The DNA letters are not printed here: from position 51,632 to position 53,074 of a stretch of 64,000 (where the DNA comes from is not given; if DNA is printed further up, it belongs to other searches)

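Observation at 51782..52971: Single ORF fusing phosphopantetheine adenylyltransferase (CoA biosynthesis) to a DUF84/MJ0226-type ITP/XTP pyrophosphatase, preceded by an overlapping small zinc-ribbon membrane protein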

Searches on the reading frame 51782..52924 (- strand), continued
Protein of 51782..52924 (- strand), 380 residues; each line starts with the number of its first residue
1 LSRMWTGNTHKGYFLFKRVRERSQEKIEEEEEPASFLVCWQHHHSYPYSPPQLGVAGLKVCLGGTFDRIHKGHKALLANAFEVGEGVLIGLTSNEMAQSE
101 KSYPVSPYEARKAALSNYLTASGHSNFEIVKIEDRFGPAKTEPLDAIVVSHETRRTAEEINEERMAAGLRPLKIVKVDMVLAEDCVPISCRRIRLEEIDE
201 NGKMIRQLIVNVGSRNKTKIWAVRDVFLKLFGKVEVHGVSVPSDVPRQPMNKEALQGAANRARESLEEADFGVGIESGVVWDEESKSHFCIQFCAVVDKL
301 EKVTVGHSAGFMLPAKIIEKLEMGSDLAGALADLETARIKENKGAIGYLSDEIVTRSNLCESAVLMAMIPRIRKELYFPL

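Call 14: find_related_loci(query=A1, collection=genome_contigs, flank=3000)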
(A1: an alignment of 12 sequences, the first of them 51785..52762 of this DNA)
Query A1 (326 aa) in genome_contigs; peptide patterns used: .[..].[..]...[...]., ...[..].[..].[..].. (x = any residue, [..] = any of these).
600 stretches matched a pattern (row limit reached: there are more); 230 encode a relative of the query (tblastn E <= 1e-3); the best 80 are kept; 79 distinct loci.
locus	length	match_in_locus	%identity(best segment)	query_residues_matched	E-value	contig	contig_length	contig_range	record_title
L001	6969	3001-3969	72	4-326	3e-162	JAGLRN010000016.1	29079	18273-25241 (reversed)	MAG: Thermoplasmata archaeon isolate RS_9_17 ROV157_9.bin.17.fa_16, whole genome shotgun sequence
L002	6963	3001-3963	47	4-324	2e-94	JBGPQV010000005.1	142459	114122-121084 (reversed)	MAG: Thermoplasmata archaeon isolate OBJ1_062018_150_24 k141_1481605_length_142459_cov_15.9993, whole genome shotgun seq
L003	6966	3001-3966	48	4-323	1e-93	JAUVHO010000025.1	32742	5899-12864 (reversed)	MAG: Methanomassiliicoccales archaeon isolate CSMAG_404 CSMAG_404_k141_149789_length_32742_cov_10.9623, whole genome sho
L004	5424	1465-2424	48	4-323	3e-91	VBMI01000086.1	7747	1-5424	MAG: Methanobacteriota archaeon isolate EA_19 14_0929_02_40cm_scaffold_9190, whole genome shotgun sequence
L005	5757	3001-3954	46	4-324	4e-89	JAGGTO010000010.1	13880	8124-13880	MAG: Thermoplasmata archaeon isolate AUK050 PB_MBMC_004_c_000000000017, whole genome shotgun sequence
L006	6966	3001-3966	46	4-323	2e-86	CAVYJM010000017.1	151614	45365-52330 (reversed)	MAG: uncultured Thermoplasmata archaeon isolate MFD01299.bin.2.33 genome assembly, contig: contig_57636, whole genome sh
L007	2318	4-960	47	8-323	7e-88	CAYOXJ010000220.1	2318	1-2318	MAG TPA_asm: uncultured Thermoplasmata archaeon isolate binchicken_co124_173 genome assembly, contig: NODE_80370_length_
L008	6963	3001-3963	43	4-324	1e-83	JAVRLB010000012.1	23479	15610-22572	MAG: Thermoplasmatota archaeon isolate TVZ.SD19.217 Thermoplasmatota_11_MX4.25_150_23480_166.938809, whole genome shotgu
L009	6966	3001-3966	46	4-323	4e-85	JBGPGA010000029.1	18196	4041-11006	MAG: Thermoplasmata archaeon isolate OBJ_0618_7090110_53 k141_3184658_length_18196_cov_11.0000, whole genome shotgun seq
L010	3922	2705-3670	46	4-323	1e-82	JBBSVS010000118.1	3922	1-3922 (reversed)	MAG: Thermoplasmatota archaeon isolate H43-bin133_1 H43_bin133_1_000000000118, whole genome shotgun sequence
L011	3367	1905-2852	45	11-323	7e-82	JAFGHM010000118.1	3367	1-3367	MAG: Thermoplasmatota archaeon isolate Zod_Metabat.1462 k87_13000322, whole genome shotgun sequence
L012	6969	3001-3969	45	4-323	2e-79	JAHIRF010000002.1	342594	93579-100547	MAG: Thermoplasmatota archaeon isolate MM_PC_MetaG.mb.116 MM_PC_MetaG.mb.116_k141_263080, whole genome shotgun sequence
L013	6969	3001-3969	44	5-323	5e-76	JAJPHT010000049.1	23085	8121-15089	MAG: Proteobacteria bacterium isolate Centralia_MAG_189 k107_7886017, whole genome shotgun sequence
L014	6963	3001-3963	40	1-323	2e-75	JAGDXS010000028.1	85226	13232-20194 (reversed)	MAG: Thermoplasmata archaeon isolate KMA_Bin13 NODE_54_length_85226_cov_40.267356, whole genome shotgun sequence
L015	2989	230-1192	41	4-326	4e-73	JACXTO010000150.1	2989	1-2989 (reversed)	MAG: Methanomassiliicoccaceae archaeon isolate bin_47_IMCAS k117_6834770, whole genome shotgun sequence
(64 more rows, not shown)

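Call 25: search_protein_representatives(protein=window:51785-52762:-)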
Query: 326 residues. Proteins with E-value up to 0.001 (for the whole library): 5274; up to 1e-10: 2190; up to 1e-30: 115. The best 150 are listed.
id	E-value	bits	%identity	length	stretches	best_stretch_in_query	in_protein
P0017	2.8e-95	335.6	50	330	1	5-324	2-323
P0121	1.1e-90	320.5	47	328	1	4-324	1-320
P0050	6.2e-85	301.6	47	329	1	4-323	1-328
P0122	6.4e-83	295.0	46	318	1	4-319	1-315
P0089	3.7e-81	289.2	47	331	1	5-323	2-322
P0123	9.3e-78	278.0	45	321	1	5-324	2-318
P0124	6.8e-76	271.9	46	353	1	4-323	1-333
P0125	3.0e-73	263.2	43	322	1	4-323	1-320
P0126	2.0e-71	257.3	42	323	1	4-323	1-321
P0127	3.7e-70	253.1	42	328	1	4-319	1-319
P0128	6.6e-70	252.3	43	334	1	5-320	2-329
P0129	7.1e-70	252.2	43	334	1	6-324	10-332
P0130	1.4e-68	247.9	41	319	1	4-321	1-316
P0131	1.6e-68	247.8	45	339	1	4-323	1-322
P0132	4.4e-67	243.0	44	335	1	5-323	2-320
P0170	9.3e-49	182.8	35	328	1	7-323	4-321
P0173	7.2e-48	179.9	37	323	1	7-324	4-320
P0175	1.9e-47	178.5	37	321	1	5-318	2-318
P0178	7.5e-47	176.6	37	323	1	6-318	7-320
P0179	8.1e-47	176.4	33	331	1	7-320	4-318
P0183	7.2e-46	173.3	36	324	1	7-314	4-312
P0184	1.6e-45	172.2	35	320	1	5-324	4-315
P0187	2.4e-44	168.3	35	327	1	7-318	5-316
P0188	2.9e-44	168.1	36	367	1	6-322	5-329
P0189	2.5e-43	165.0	33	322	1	6-323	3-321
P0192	1.3e-42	162.6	36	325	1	5-323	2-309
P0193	2.2e-41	158.6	47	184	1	153-323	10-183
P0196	3.5e-40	154.7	45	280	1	136-323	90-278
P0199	7.0e-39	150.4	46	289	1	4-193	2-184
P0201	1.6e-38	149.2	34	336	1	7-320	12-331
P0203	2.0e-38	148.9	34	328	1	3-321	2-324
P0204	2.9e-38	148.4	32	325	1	6-318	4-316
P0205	1.4e-37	146.1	35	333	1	7-317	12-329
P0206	2.3e-37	145.4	36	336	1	5-317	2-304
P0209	5.2e-36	140.9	47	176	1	153-323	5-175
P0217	2.1e-33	132.4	32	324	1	4-318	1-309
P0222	5.5e-32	127.7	36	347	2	157-312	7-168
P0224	1.1e-31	126.8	34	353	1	6-317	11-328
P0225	1.5e-31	126.3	44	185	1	151-323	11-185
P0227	4.8e-31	124.6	49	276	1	5-152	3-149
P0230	8.2e-31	123.9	46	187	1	152-324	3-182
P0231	8.7e-31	123.8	37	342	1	5-316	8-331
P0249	1.1e-28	116.9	34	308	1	5-323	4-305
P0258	4.3e-28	115.0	45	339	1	7-151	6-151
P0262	4.8e-28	114.8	51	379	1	5-151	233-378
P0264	5.4e-28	114.6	48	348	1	4-151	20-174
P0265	6.2e-28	114.4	31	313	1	5-323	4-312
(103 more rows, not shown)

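Call 26: predict_structure(alignment_id=A1)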
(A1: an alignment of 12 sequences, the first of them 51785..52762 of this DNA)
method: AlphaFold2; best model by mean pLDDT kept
length: 326 residues; sequences in the alignment: 12
mean_pLDDT: 88.5   pTM: 0.79
mean pLDDT of the five models: 88.5, 87.5, 87.1, 87.1, 86.8
residues with pLDDT >= 90: 203; 70-90: 99; 50-70: 20; < 50: 4
segments of 3 or more residues with pLDDT < 50: none
pLDDT, mean of each block of 10 residues (from residue 1): 83 93 94 95 88 96 96 94 91 93 95 95 91 91 92 94 94 91 89 82 94 95 90 90 94 89 84 76 58 70 90 86 56
secondary structure, 60 per line:
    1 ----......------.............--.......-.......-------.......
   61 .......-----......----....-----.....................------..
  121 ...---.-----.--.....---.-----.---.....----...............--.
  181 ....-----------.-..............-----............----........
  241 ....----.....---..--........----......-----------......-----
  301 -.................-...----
elements in order: E5-10 H17-29 E32-38 H40-46 H54-67 E73-78 H83-86 E92-96 H97-112 E119-123 H136-140 E154-158 H163-177 E180-184 H198-211 E217-228 E233-244 E249-253 H261-268 H273-278 H290-295 H302-318

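Call 29: fold_search(model_id=the predicted structure, library=pdb)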
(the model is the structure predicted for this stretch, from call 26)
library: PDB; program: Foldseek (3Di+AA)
matches with E <= 10: 1437; with E <= 0.001: 156
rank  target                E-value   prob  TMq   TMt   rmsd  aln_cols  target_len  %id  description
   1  1u5w_H                7.4e-15  1.00  0.46  0.86   2.3       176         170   29  Crystal structure of hypothetical protein yjjX from Escherichia coli (released 2005-08-23)
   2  1zwy_D                1.1e-14  1.00  0.46  0.83   2.9       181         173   31  Crystal structure of protein VC0702 from Vibrio cholerae (released 2005-07-19)
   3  1u5w_A                1.9e-14  1.00  0.44  0.85   2.7       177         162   30  Crystal structure of hypothetical protein yjjX from Escherichia coli (released 2005-08-23)
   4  1zwy_A                2.1e-14  1.00  0.44  0.83   2.5       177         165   30  Crystal structure of protein VC0702 from Vibrio cholerae (released 2005-07-19)
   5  1u5w_B                2.4e-14  1.00  0.47  0.85   2.4       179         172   29  Crystal structure of hypothetical protein yjjX from Escherichia coli (released 2005-08-23)
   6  1u5w_C                3.0e-14  1.00  0.46  0.83   2.5       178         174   29  Crystal structure of hypothetical protein yjjX from Escherichia coli (released 2005-08-23)
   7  1u5w_G                3.0e-14  1.00  0.45  0.84   2.3       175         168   29  Crystal structure of hypothetical protein yjjX from Escherichia coli (released 2005-08-23)
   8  1u14                  6.7e-14  1.00  0.46  0.85   2.1       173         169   28  The crystal structure of hypothetical UPF0244 protein yjjX at resolution 1.68 Angstrom (released 2004-09-21)
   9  1zno_B                7.5e-14  1.00  0.44  0.83   2.6       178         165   32  Crystal Structure of VC702 from Vibrio Cholerae, Northeast Structural Genomics Consortium Target: VcP1 (released 2006-07-04)
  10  1zwy_B                9.6e-14  1.00  0.45  0.78   2.8       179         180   32  Crystal structure of protein VC0702 from Vibrio cholerae (released 2005-07-19)
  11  1zwy_C                1.2e-13  1.00  0.44  0.79   3.1       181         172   32  Crystal structure of protein VC0702 from Vibrio cholerae (released 2005-07-19)
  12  1u5w_F                1.9e-13  1.00  0.46  0.84   2.5       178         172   29  Crystal structure of hypothetical protein yjjX from Escherichia coli (released 2005-08-23)
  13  1zno_A                9.1e-13  1.00  0.43  0.81   3.3       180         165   32  Crystal Structure of VC702 from Vibrio Cholerae, Northeast Structural Genomics Consortium Target: VcP1 (released 2006-07-04)
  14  3do8_A                6.9e-11  1.00  0.36  0.84   1.5       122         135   38  The crystal structure of the protein with unknown function from Archaeoglobus fulgidus (released 2008-09-02)
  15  3do8_B                4.3e-10  1.00  0.35  0.89   1.8       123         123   36  The crystal structure of the protein with unknown function from Archaeoglobus fulgidus (released 2008-09-02)
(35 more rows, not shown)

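Call 30: search_protein_families(library=pfam, proteins=[P0258, P0262, P0264, P0231, P0199, P0227, P0222, P0196], max_evalue=0.001)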
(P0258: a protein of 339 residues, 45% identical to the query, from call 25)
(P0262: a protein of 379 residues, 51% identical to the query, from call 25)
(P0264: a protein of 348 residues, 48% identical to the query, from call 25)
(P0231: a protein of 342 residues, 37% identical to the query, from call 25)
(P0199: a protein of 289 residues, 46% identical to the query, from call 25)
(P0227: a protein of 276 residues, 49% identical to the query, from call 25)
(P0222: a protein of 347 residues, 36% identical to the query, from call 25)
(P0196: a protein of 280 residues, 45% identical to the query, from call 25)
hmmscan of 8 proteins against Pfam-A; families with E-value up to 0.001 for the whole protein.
P0258 (339 aa): 2 families
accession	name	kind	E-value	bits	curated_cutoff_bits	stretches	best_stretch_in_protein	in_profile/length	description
PF04019.17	DUF359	-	9.4e-22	77.4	25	1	193-296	1-102/126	Protein of unknown function (DUF359)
PF01467.32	CTP_transf_like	-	3.7e-10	40.6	21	1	7-141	2-132/133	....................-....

P0262 (379 aa): 2 families
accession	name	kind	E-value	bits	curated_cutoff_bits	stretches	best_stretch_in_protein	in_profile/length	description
PF00696.33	AA_kinase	-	2.4e-21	77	24.9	1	8-206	3-231/234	Amino acid kinase family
PF01467.32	CTP_transf_like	-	2.4e-10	41.2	21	1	235-367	1-131/133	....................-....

P0264 (348 aa): 2 families
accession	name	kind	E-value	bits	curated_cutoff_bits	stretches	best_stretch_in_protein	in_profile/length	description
PF04019.17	DUF359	-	1.1e-24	86.9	25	1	219-344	1-123/126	Protein of unknown function (DUF359)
PF01467.32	CTP_transf_like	-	1.9e-06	28.5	21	1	25-163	3-131/133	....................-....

P0231 (342 aa): 2 families
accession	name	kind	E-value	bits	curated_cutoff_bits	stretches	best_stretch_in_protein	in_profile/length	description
PF01931.24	NTPase_I-T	-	9.4e-23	81.3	25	1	174-332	1-161/162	Protein of unknown function DUF84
PF01467.32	CTP_transf_like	-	1.8e-15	57.7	21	1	11-146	2-131/133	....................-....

P0199 (289 aa): 3 families
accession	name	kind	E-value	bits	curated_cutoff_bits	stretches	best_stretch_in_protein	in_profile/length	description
PF01467.32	CTP_transf_like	-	2.2e-16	60.7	21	1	5-134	1-132/133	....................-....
PF00005.33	ABC_tran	-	1.2e-08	36.1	25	1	155-218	79-136/137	ABC transporter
PF02463.25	SMC_N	-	0.00015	21.7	40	1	90-262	114-211/220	RecF/RecN/SMC N terminal domain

P0227 (276 aa): 3 families
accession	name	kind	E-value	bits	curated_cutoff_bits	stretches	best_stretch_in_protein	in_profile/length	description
PF01467.32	CTP_transf_like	-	3e-17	63.5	21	1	5-138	1-132/133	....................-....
PF01230.28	HIT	-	8.2e-17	62.1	21.5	1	156-244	2-97/98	HIT domain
PF11969.13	DcpS_C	-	4.8e-12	46.8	24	1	147-240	1-100/114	Scavenger mRNA decapping enzyme C-term binding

P0222 (347 aa): 1 family
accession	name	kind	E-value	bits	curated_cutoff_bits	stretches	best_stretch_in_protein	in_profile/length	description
PF01931.24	NTPase_I-T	-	2.1e-103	343.5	25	2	9-167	1-155/162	Protein of unknown function DUF84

P0196 (280 aa): 1 family
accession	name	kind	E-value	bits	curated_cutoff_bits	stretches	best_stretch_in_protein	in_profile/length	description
PF01931.24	NTPase_I-T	-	3.7e-49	167.1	25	1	113-273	1-162/162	Protein of unknown function DUF84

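Call 33: search_protein_families(library=ncbifam, proteins=[P0265, P0249, P0217, P0204, P0203, P0201, P0189, P0179, P0184, P0187], max_evalue=1e-40)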
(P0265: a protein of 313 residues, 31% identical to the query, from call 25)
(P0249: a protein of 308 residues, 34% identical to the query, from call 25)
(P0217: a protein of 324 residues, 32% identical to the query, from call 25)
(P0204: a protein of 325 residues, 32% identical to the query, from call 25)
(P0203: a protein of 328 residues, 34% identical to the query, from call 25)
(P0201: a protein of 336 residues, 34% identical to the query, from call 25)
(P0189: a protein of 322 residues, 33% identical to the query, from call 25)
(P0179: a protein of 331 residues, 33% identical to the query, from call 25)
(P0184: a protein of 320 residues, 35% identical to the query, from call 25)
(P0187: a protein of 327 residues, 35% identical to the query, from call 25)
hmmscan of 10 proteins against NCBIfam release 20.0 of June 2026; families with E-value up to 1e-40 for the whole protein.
P0265 (313 aa): 2 families
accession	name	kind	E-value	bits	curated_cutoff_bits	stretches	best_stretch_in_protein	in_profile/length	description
NF002250.0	PRK01170.1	subfamily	2.6e-51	175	489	1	3-312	1-320/322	bifunctional pantetheine-phosphate adenylyltransferase/NTP phosphatase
NF001985.0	PRK00777.1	subfamily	6.9e-48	162.7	104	1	3-147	5-153/157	pantetheine-phosphate adenylyltransferase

P0249 (308 aa): 2 families
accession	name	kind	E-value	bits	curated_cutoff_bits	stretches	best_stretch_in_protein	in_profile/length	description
NF002250.0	PRK01170.1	subfamily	3.7e-53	181.1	489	1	4-306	2-321/322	bifunctional pantetheine-phosphate adenylyltransferase/NTP phosphatase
NF001985.0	PRK00777.1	subfamily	1.6e-44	151.7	104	1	3-148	5-154/157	pantetheine-phosphate adenylyltransferase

P0217 (324 aa): 1 family
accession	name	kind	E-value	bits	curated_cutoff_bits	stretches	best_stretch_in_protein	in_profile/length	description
NF002250.0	PRK01170.1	subfamily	2.8e-71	240.6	489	1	1-310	1-316/322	bifunctional pantetheine-phosphate adenylyltransferase/NTP phosphatase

P0204 (325 aa): 2 families
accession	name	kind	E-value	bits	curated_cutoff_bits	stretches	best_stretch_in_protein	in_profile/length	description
NF002250.0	PRK01170.1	subfamily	2.9e-75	253.7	489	1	4-316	3-315/322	bifunctional pantetheine-phosphate adenylyltransferase/NTP phosphatase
NF001985.0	PRK00777.1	subfamily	9e-43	146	104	1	1-149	4-152/157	pantetheine-phosphate adenylyltransferase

P0203 (328 aa): 3 families
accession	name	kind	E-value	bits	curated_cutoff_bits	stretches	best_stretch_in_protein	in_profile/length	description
NF002250.0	PRK01170.1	subfamily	5e-65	220.1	489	1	5-323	3-317/322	bifunctional pantetheine-phosphate adenylyltransferase/NTP phosphatase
NF003039.0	PRK03941.1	equivalog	2.4e-44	151.2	199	1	155-323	3-170/176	NTPase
TIGR00258.1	TIGR00258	equivalog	2.6e-41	141.5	117.1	1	157-323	1-164/168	inosine/xanthosine triphosphatase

P0201 (336 aa): 1 family
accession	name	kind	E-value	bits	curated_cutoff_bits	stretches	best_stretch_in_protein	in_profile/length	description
NF002250.0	PRK01170.1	subfamily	2.7e-63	214.4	489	1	11-329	3-315/322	bifunctional pantetheine-phosphate adenylyltransferase/NTP phosphatase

P0189 (322 aa): 1 family
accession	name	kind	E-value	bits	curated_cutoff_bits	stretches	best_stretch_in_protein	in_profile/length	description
NF002250.0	PRK01170.1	subfamily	9.6e-98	327.6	489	1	1-321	1-320/322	bifunctional pantetheine-phosphate adenylyltransferase/NTP phosphatase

P0179 (331 aa): 2 families
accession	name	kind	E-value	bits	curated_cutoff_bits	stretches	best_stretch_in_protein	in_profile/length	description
NF002250.0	PRK01170.1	subfamily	3.1e-112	375.2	489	1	1-321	1-320/322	bifunctional pantetheine-phosphate adenylyltransferase/NTP phosphatase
NF001985.0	PRK00777.1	subfamily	4.7e-44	150.2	104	1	3-148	7-153/157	pantetheine-phosphate adenylyltransferase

P0184 (320 aa): 2 families
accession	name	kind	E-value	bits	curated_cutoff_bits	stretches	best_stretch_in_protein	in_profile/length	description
NF002250.0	PRK01170.1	subfamily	1e-71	242.1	489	1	4-315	2-321/322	bifunctional pantetheine-phosphate adenylyltransferase/NTP phosphatase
NF001985.0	PRK00777.1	subfamily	2.2e-43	148.1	104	1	2-148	4-153/157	pantetheine-phosphate adenylyltransferase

P0187 (327 aa): 1 family
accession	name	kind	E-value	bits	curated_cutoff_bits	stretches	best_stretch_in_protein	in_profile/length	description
NF002250.0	PRK01170.1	subfamily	6.9e-100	334.6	489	1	3-321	2-320/322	bifunctional pantetheine-phosphate adenylyltransferase/NTP phosphatase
